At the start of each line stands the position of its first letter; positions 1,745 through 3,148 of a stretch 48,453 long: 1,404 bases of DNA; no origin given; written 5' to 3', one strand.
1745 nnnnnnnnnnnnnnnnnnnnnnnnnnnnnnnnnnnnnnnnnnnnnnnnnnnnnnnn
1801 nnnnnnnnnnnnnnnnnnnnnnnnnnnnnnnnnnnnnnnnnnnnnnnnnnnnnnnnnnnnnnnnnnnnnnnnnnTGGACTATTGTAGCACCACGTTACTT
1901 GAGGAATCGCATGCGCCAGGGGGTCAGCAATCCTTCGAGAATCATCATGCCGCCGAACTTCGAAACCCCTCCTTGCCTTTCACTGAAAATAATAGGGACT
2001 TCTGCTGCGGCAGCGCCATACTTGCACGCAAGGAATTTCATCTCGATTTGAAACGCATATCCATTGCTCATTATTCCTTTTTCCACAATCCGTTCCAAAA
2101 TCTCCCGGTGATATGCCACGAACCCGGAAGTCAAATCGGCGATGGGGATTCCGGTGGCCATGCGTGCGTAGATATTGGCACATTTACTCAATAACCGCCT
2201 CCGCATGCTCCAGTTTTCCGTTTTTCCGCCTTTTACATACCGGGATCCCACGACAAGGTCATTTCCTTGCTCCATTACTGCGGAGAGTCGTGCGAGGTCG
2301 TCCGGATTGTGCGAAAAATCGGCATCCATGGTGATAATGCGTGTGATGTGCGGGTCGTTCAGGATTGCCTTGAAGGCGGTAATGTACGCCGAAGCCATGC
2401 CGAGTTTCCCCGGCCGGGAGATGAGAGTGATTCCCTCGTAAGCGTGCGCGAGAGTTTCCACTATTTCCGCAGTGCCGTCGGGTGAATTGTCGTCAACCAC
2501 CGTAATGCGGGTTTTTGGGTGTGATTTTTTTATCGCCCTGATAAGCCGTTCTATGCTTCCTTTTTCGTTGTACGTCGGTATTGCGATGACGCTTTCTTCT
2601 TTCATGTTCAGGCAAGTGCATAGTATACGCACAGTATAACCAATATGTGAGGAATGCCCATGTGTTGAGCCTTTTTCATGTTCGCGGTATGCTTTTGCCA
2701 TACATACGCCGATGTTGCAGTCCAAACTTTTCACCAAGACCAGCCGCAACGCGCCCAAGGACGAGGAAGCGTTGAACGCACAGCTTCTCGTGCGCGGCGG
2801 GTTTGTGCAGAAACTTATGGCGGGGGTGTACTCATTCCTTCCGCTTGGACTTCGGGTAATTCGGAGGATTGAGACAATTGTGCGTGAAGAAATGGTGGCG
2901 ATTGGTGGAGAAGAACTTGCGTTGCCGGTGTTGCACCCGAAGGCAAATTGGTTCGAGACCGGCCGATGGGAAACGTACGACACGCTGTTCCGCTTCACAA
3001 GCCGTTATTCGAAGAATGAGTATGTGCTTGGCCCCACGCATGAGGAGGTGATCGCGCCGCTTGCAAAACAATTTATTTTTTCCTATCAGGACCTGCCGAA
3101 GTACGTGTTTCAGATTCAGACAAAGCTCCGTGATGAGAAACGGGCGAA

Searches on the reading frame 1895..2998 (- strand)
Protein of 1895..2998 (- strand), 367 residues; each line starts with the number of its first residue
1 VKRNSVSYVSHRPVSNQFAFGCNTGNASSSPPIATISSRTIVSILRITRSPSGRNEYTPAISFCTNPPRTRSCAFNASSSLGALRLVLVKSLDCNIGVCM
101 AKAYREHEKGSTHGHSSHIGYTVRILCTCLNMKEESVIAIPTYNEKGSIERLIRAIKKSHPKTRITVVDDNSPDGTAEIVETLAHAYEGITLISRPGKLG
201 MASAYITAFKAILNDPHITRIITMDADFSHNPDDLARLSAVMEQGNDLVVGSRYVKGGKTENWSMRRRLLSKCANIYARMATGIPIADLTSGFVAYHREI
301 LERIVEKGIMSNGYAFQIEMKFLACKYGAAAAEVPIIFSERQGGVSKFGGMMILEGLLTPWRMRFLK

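Call 20: search_protein_families(library=pfam, proteins=[window:1895-2998:-], max_evalue=0.001)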
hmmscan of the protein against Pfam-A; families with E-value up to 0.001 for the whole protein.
window:1895-2998:- (367 aa): 2 families
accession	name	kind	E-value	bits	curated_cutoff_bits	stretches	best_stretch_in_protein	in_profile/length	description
PF00535.33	Glycos_transf_2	-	6.7e-34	117.7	23.3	1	138-304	2-167/168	Glycosyl transferase family 2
PF13641.12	Glyco_tranf_2_3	-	1.8e-06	28.6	27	1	138-304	5-174/230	Glycosyltransferase like family 2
